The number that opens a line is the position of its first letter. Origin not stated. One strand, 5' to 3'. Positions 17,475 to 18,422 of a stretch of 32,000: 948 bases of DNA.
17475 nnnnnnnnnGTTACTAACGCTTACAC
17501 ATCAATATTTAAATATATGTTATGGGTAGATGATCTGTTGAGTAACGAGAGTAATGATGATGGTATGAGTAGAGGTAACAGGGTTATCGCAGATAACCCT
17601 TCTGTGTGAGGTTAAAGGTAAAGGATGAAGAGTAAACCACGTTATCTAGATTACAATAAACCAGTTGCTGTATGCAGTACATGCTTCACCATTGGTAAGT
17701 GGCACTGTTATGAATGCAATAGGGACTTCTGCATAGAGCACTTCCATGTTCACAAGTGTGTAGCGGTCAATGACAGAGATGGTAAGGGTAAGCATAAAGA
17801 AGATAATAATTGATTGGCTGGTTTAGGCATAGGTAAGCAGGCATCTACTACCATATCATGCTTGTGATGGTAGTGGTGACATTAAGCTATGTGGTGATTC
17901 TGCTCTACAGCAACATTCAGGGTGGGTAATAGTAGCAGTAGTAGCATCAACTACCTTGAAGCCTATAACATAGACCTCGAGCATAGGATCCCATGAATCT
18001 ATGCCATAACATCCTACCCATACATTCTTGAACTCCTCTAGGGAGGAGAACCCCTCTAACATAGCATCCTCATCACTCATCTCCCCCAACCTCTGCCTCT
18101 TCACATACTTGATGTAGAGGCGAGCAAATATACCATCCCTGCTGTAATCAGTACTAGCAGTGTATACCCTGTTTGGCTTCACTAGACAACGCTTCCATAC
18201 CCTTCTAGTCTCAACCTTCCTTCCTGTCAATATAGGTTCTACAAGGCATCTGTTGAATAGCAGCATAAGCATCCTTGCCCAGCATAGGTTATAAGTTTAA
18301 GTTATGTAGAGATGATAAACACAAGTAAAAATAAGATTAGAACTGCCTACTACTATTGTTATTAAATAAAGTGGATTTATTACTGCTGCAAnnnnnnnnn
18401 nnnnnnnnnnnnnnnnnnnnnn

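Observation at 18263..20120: Tandem ~0.9-kb segmental duplication acting as a cassette: identical flanks and sorting tail, unrelated ectodomains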

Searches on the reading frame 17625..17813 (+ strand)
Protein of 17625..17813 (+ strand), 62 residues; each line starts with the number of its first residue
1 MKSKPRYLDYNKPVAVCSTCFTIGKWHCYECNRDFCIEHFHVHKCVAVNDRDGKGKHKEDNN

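Call 6: search_protein_families(library=ncbifam, proteins=[window:17625-17813:+], max_evalue=1)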
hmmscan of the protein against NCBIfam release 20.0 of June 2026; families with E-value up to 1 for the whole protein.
window:17625-17813:+ (62 aa): 0 families

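Call 7: search_protein_families(library=pfam, proteins=[window:17625-17813:+], max_evalue=1)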
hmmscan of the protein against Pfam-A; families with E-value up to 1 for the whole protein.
window:17625-17813:+ (62 aa): 2 families
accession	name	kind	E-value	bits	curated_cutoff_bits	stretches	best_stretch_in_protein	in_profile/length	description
PF01363.27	FYVE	-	0.2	12.2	27.8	0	6-22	47-63/67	FYVE zinc finger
PF13597.11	NRDD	-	0.4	9.7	26.2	1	4-34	498-530/562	Anaerobic ribonucleoside-triphosphate reductase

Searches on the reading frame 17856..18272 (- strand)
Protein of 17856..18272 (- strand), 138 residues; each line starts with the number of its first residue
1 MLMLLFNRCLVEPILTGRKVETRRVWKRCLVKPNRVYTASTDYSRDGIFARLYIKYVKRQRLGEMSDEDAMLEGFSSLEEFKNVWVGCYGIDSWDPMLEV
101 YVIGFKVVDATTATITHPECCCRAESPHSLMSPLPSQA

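Call 6: search_protein_families(library=ncbifam, proteins=[window:17856-18272:-], max_evalue=1)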
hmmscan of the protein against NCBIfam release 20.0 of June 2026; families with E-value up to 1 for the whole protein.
window:17856-18272:- (138 aa): 0 families

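Call 7: search_protein_families(library=pfam, proteins=[window:17856-18272:-], max_evalue=1)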
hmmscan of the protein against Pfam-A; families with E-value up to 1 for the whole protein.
window:17856-18272:- (138 aa): 1 family
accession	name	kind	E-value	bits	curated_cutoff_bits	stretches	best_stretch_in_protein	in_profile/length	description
PF04266.20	ASCH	-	9.8e-09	36.3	21.2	1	10-108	7-102/103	ASCH domain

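Call 27: find_encoding_contigs(protein=window:17856-18272:-, flank=6000, max_places=10)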
Protein window:17856-18272:- (138 aa): 1 contig read that carries it; 1 place shown.
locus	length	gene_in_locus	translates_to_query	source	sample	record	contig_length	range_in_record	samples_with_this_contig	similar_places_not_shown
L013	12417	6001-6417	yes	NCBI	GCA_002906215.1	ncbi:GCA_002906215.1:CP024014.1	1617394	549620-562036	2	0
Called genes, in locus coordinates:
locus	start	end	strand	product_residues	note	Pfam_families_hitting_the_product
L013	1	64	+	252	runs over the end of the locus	PF00528:BPD_transp_1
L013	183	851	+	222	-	PF04471:Mrr_cat, PF13156:Mrr_cat_2, PF22722:NA-iREase1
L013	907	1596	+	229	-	PF01902:Diphthami_syn_2_N, PF28410:Diphthami_syn_2_C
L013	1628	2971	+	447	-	PF02881:SRP54_N, PF13401:AAA_22, PF00448:SRP54, PF04962:KduI (faint), PF02978:SRP_SPB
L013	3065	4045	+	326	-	PF22023:Pus10_THUMP_arc, PF21238:Pus10_C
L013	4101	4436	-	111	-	-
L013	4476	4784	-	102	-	-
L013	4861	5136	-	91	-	PF01206:TusA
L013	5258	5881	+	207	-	-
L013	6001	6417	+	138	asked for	PF04266:ASCH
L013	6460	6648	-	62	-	-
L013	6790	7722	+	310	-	PF01842:ACT (weak), PF13740:ACT_6, PF00551:Formyl_trans_N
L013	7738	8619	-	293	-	PF00924:MS_channel_2nd, PF21082:MS_channel_3rd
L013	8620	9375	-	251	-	PF04254:DUF432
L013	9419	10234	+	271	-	PF02633:Creatininase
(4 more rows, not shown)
